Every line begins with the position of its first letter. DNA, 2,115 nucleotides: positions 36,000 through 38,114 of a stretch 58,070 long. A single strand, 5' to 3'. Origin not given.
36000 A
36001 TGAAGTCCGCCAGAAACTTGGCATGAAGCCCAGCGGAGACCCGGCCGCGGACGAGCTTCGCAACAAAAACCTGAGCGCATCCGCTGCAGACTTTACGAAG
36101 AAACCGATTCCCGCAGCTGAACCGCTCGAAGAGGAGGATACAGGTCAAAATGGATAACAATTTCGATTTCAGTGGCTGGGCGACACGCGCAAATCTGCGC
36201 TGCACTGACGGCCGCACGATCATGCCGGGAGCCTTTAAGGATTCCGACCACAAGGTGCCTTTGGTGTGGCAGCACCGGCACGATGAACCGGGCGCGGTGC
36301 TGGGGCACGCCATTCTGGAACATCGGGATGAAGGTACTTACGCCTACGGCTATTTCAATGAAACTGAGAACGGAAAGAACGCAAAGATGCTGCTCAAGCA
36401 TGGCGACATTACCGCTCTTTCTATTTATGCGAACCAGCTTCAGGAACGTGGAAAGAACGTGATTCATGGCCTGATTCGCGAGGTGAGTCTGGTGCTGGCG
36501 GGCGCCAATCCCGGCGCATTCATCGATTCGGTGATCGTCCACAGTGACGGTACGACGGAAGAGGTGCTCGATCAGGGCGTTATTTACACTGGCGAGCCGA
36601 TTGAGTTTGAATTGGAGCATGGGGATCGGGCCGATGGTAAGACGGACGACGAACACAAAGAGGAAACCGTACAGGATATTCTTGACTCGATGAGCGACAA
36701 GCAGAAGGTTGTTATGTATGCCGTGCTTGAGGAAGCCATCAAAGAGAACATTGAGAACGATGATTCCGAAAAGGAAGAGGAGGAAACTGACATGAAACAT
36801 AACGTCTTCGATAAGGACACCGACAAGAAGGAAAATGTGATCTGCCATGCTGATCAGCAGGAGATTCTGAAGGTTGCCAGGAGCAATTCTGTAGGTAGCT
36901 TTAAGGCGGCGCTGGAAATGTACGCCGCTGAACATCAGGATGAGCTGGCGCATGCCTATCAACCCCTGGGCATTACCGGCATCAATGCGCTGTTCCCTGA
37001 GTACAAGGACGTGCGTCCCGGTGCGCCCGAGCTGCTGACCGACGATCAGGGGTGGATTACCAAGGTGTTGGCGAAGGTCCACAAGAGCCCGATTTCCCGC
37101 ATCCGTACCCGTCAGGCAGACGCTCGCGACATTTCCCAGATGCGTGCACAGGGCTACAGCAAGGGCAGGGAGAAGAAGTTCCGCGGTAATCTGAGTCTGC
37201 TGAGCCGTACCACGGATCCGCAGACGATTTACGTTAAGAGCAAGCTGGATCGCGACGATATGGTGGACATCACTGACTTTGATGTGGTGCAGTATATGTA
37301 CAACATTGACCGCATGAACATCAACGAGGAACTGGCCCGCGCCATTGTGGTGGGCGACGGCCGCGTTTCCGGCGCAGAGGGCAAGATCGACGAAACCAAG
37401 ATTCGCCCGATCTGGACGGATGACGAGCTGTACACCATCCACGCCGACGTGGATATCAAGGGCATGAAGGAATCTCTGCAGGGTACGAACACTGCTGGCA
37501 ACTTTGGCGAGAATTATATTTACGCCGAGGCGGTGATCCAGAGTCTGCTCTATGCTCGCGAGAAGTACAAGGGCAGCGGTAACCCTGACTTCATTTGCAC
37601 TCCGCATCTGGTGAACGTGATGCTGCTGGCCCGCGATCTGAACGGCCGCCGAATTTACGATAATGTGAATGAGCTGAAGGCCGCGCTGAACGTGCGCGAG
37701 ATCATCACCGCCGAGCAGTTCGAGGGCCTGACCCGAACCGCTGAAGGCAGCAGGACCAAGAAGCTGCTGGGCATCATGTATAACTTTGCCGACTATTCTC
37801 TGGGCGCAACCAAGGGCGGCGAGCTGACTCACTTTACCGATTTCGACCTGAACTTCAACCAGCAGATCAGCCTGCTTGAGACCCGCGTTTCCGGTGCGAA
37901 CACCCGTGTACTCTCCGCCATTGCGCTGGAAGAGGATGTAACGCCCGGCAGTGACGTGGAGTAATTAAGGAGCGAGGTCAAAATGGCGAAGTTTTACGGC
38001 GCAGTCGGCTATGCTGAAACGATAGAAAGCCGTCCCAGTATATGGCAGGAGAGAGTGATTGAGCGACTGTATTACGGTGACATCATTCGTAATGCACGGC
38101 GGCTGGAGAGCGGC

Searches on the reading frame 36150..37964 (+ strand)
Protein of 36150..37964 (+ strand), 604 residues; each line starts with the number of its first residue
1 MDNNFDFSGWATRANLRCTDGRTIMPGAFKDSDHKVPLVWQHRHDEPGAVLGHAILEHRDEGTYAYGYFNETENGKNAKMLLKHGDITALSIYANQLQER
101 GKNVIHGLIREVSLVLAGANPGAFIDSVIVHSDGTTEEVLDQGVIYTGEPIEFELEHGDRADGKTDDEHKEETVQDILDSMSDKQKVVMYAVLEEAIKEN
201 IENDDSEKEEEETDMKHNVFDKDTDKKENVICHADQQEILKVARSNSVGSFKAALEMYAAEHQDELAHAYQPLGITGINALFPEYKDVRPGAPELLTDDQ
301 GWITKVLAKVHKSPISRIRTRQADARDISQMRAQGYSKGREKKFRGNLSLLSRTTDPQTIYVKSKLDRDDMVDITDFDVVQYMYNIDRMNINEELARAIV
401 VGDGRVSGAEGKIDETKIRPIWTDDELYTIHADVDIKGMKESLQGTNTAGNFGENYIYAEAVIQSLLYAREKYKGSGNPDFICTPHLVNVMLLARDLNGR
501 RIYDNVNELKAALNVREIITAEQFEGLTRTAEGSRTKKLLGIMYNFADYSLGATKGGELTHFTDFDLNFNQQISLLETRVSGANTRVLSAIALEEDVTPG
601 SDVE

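Call 18: search_protein_families(library=pfam, proteins=[window:36150-37964:+], max_evalue=0.001)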
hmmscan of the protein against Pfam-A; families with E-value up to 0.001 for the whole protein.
window:36150-37964:+ (604 aa): 1 family
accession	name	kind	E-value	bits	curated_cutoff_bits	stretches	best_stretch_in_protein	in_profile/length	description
PF04586.22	Peptidase_S78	-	1.2e-05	26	21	1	22-126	35-153/165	Caudovirus prohead serine protease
